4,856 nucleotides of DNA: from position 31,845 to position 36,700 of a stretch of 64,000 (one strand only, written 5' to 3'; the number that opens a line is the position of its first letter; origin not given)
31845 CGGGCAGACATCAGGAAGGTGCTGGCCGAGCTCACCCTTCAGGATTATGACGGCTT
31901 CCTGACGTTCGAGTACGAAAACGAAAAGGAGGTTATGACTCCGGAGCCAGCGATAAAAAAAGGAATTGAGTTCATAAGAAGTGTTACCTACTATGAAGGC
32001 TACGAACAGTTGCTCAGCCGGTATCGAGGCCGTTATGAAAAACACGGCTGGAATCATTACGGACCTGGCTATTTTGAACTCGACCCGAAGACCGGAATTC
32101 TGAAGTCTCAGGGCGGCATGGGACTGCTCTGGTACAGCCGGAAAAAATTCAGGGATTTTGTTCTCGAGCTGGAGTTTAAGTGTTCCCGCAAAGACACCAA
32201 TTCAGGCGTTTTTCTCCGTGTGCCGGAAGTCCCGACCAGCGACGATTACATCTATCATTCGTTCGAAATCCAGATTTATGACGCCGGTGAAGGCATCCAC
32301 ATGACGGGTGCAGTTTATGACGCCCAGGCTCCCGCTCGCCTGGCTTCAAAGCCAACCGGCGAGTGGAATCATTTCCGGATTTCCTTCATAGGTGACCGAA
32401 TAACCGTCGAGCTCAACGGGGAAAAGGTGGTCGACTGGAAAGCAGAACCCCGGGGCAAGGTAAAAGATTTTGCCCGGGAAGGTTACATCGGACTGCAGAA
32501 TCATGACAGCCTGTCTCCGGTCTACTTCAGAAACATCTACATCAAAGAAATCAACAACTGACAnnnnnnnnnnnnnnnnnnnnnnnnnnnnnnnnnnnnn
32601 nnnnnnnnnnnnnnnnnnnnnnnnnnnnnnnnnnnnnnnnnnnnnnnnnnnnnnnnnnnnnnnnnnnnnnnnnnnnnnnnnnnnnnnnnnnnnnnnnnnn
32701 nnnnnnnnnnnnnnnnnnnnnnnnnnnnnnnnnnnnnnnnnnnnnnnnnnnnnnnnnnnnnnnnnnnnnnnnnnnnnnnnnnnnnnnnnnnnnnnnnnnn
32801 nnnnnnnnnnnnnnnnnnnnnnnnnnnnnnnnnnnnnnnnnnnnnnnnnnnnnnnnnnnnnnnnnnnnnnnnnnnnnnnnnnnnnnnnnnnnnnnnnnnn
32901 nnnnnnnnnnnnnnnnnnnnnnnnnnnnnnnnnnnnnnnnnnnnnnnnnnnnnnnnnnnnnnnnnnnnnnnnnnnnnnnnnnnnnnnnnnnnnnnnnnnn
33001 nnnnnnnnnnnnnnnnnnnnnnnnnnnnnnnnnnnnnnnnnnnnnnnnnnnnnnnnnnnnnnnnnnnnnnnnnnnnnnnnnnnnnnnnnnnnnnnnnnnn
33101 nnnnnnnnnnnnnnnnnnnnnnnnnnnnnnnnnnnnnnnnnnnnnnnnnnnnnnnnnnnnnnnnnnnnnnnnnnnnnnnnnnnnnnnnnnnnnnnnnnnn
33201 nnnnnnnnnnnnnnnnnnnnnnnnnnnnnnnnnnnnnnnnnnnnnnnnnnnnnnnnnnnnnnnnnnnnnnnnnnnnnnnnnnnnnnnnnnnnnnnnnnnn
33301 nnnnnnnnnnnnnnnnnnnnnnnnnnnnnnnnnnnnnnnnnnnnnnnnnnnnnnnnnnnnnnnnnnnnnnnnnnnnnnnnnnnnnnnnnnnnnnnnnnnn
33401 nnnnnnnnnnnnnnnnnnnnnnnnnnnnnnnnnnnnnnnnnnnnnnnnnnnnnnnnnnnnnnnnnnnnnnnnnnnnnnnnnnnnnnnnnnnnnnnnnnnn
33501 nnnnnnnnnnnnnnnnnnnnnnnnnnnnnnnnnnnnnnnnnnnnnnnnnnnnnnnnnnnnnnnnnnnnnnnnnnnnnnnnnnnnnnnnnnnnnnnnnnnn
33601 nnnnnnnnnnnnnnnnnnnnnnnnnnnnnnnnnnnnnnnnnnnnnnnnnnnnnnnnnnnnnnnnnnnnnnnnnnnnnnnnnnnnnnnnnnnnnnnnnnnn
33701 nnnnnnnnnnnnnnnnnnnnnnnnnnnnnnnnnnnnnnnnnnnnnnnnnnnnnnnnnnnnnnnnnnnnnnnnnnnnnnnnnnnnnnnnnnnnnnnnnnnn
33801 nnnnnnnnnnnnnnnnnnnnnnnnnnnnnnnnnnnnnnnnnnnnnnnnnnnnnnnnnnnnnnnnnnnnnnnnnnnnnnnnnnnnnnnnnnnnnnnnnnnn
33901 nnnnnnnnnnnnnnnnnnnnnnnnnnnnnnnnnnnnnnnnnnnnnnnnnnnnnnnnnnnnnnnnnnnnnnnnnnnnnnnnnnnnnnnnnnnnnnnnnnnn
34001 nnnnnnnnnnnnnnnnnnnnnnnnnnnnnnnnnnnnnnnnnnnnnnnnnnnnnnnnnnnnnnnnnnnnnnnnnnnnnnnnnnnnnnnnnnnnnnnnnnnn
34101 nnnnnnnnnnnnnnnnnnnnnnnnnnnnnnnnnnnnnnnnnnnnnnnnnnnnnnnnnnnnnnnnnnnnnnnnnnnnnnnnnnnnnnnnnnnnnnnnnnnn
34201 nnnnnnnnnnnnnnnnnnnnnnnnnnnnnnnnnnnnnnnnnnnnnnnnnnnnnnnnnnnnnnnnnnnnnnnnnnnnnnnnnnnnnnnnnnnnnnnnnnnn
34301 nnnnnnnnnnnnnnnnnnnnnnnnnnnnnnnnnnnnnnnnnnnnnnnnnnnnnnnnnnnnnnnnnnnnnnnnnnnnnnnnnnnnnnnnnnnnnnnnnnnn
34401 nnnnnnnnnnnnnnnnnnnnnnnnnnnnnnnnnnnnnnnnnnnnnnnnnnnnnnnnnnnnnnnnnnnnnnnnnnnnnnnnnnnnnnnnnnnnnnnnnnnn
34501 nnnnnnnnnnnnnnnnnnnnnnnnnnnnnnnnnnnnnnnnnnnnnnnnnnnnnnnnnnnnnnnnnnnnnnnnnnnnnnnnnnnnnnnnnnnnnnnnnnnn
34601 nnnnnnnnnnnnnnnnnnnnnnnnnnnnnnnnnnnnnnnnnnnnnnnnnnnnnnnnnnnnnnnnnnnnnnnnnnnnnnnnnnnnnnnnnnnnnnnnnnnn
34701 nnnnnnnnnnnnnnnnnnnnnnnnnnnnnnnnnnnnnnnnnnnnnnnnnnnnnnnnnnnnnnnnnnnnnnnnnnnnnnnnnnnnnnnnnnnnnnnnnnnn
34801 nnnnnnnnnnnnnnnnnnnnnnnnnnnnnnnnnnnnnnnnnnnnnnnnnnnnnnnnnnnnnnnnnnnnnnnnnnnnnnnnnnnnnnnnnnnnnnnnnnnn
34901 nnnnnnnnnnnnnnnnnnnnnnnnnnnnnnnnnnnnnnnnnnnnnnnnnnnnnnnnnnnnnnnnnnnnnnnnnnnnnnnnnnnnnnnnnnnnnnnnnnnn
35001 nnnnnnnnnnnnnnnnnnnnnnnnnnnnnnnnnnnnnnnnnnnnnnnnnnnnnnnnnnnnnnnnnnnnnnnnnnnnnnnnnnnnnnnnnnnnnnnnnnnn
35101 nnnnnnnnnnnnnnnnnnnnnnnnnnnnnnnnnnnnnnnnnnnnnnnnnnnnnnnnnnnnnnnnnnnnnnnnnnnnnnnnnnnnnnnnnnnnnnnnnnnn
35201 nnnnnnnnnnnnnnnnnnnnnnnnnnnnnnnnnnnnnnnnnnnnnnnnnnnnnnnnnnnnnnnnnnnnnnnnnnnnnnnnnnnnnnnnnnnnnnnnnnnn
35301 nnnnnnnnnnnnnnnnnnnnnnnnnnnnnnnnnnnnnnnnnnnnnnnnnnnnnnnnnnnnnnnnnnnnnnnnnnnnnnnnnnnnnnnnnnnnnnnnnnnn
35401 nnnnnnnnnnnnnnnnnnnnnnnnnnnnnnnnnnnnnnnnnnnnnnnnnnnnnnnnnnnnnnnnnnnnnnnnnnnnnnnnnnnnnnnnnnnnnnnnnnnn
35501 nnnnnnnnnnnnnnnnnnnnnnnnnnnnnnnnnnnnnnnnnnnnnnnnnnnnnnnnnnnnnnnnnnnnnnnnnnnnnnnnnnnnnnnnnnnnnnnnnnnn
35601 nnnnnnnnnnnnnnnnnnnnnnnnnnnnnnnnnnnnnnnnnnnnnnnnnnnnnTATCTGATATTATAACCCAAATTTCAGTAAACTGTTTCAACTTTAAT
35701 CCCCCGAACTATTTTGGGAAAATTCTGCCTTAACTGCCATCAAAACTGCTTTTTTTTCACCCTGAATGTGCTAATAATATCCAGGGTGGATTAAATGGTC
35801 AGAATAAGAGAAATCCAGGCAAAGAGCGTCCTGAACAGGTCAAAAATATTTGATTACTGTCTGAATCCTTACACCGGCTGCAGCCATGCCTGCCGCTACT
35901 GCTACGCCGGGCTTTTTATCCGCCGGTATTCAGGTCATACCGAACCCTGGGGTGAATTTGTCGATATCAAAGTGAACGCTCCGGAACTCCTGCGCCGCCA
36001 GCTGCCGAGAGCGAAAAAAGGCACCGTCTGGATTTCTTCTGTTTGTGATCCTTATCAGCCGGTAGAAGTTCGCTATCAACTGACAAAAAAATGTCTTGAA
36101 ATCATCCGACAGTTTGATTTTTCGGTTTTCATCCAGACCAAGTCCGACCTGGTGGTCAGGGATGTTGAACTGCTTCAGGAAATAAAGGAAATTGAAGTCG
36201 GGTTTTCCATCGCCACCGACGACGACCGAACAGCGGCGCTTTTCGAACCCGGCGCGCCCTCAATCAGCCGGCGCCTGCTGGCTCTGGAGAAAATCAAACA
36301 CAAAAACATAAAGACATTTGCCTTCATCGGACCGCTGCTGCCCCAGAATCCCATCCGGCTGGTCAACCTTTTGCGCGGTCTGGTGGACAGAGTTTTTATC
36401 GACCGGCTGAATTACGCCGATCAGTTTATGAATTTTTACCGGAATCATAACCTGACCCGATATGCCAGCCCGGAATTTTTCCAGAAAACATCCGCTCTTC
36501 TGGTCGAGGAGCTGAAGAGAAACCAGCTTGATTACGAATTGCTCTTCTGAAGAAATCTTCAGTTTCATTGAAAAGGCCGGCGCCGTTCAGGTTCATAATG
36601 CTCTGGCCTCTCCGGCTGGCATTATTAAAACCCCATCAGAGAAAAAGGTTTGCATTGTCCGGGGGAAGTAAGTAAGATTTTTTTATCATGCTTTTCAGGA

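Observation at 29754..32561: Gfo/Idh/MocA oxidoreductase adjacent to a secreted TIM-barrel-DUF1080 fusion (candidate glycoside 3-oxidation route)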

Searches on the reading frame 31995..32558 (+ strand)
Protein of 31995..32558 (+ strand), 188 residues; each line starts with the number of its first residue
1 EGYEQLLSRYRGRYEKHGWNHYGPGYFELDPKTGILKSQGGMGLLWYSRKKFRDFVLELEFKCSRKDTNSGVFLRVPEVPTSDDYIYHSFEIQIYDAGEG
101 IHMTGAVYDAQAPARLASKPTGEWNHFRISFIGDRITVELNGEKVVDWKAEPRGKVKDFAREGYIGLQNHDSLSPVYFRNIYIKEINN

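Call 31: search_solved_structures(query=window:31995-32558:+, max_evalue=1, show_alignments=5)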
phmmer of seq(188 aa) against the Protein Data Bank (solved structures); distinct sequences matched with E-value up to 1: 36.
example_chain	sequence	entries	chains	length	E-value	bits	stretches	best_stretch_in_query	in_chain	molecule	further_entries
3imm_A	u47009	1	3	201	3.7e-13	52.7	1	30-185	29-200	Putative secreted glycosylhydrolase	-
3s5q_A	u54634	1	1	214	1.5e-12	50.6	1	32-185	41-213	Putative glycosylhydrolase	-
3h3l_A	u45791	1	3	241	1.6e-12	50.5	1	37-149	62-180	PUTATIVE SUGAR HYDROLASE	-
8v31_A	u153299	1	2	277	5.2e-08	35.8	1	40-147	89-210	Glycosyl hydrolase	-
3nmb_A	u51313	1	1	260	2.7e-07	33.5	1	40-148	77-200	putative sugar hydrolase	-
8rr2_A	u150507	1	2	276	5.1e-07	32.6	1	40-148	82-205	3-keto-disaccharide hydrolase domain-containing protein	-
3osd_A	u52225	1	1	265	5.5e-07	32.5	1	40-148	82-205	putative glycosyl hydrolase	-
8tda_A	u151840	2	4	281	6.5e-07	32.3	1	40-148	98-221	Probable secreted glycosyl hydrolase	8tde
4hxc_A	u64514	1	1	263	9.2e-07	31.8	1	37-148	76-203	putative glycosyl hydrolase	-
9fbe_B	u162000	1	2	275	2.3e-06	30.4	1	40-148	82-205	Probable secreted glycosyl hydrolase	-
4jqt_A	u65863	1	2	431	3.5e-06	29.9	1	39-145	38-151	putative glycosyl hydrolase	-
4qhz_A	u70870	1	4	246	0.00017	24.4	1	18-132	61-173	putative glycosyl hydrolase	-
3u1x_A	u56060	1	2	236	0.0069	19.1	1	96-186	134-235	putative glycosyl hydrolase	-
3hbk_A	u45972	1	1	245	0.009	18.7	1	91-150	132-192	putative glycosyl hydrolase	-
6ion_H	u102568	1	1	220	0.012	18.3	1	41-104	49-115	anti-C4.4A antibody 11H10, heavy chain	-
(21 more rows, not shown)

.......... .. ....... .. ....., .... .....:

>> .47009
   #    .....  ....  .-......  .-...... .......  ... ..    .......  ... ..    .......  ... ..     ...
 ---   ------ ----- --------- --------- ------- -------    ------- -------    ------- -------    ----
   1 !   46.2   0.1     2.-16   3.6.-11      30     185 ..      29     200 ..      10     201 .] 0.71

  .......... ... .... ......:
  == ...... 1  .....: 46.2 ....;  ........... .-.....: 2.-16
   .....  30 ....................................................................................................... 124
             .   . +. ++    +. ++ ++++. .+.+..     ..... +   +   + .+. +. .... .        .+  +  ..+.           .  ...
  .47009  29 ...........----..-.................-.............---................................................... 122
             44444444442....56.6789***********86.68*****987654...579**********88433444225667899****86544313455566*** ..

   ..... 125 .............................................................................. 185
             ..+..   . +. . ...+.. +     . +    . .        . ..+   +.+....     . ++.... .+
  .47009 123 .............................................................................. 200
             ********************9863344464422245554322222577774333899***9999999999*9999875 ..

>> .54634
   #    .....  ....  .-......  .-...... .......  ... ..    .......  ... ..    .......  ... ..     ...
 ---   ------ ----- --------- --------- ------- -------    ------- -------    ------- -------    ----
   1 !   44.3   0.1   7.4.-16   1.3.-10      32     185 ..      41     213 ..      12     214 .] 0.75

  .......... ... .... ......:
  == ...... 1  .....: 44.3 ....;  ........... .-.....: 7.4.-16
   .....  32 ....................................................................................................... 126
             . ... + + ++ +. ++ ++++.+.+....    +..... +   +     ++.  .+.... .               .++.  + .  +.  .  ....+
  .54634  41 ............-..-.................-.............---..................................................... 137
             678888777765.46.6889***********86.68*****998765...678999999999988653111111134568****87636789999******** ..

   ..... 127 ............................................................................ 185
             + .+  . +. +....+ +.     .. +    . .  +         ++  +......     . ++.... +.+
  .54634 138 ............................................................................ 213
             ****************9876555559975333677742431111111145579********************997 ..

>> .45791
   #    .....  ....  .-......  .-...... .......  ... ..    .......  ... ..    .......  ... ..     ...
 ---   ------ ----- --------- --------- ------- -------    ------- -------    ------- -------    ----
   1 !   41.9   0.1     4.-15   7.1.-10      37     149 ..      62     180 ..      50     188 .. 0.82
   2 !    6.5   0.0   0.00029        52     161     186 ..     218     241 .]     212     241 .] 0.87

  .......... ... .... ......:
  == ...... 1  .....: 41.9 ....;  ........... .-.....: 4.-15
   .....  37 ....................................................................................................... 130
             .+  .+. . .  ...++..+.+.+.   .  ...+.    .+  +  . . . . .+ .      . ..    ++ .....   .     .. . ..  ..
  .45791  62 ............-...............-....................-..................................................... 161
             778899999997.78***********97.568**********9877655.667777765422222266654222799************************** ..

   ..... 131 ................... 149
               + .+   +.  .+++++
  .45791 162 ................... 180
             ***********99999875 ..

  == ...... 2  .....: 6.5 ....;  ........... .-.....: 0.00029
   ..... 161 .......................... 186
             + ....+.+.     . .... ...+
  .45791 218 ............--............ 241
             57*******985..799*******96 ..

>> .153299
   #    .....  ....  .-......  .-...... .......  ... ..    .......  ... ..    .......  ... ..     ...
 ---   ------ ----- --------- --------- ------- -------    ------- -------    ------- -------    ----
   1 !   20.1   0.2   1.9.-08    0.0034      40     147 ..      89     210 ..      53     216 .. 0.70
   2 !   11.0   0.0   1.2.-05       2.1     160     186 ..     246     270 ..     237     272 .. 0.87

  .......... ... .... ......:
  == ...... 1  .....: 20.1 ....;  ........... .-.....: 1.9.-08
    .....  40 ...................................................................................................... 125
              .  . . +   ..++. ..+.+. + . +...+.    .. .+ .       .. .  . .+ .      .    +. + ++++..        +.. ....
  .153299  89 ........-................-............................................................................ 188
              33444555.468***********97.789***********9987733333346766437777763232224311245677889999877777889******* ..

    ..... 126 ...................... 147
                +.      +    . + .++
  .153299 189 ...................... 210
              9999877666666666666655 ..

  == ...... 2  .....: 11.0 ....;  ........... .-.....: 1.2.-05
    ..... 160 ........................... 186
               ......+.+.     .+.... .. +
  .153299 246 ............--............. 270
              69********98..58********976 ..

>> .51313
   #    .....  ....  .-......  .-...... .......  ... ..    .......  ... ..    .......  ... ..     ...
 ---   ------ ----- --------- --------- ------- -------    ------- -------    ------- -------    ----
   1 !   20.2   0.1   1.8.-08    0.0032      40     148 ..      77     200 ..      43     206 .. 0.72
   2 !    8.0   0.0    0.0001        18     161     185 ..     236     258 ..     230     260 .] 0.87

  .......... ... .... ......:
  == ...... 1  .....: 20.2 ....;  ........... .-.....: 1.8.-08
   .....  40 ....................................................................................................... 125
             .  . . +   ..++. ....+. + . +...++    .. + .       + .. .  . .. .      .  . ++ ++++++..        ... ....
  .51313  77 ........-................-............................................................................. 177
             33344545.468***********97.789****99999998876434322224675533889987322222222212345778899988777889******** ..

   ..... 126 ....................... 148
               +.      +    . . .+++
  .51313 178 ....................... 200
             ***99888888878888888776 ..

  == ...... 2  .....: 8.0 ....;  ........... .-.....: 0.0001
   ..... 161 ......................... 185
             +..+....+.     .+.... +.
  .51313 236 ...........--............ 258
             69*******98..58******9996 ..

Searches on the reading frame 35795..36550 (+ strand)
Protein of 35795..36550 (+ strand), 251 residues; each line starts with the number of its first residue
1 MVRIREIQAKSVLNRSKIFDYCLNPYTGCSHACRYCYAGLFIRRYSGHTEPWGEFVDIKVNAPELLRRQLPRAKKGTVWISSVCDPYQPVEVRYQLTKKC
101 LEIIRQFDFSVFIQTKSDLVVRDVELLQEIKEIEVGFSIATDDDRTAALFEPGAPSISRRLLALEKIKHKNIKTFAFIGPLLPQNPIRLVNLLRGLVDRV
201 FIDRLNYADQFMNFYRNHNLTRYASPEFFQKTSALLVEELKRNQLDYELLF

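Call 12: search_protein_families(library=pfam, proteins=[window:35795-36550:+], max_evalue=0.001)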
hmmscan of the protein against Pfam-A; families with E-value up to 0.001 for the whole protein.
window:35795-36550:+ (251 aa): 2 families
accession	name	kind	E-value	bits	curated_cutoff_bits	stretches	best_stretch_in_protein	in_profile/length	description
PF04055.27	Radical_SAM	-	1.8e-12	48.1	29.5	1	24-190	2-160/166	Radical SAM superfamily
PF07505.17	DUF5131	-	1.4e-05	25.2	28.9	1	20-117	8-112/243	Protein of unknown function (DUF5131)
